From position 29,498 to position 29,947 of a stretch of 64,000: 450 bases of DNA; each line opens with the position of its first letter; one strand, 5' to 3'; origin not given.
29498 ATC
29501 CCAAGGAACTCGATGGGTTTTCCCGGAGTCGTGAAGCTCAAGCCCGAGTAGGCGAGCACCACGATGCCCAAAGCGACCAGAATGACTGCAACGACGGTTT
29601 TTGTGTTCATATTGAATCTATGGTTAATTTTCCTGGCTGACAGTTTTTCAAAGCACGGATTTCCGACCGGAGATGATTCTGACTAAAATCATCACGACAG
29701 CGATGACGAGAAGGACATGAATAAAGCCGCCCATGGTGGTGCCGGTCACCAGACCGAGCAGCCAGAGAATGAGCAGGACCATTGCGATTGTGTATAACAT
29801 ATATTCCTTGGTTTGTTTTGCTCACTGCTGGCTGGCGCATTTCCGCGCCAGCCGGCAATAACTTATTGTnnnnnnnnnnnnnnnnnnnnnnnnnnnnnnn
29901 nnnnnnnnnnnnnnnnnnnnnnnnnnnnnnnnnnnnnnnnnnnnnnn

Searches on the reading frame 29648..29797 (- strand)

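Call 37: search_protein_families(library=pfam, proteins=[window:29648-29797:-], max_evalue=0.01)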
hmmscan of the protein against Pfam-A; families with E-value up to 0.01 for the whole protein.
window:29648-29797:- (49 aa): 1 family
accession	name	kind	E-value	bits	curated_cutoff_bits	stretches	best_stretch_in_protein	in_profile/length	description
PF18919.5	DUF5670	-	3.2e-14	53.1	23.5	1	1-43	2-43/43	Family of unknown function (DUF5670)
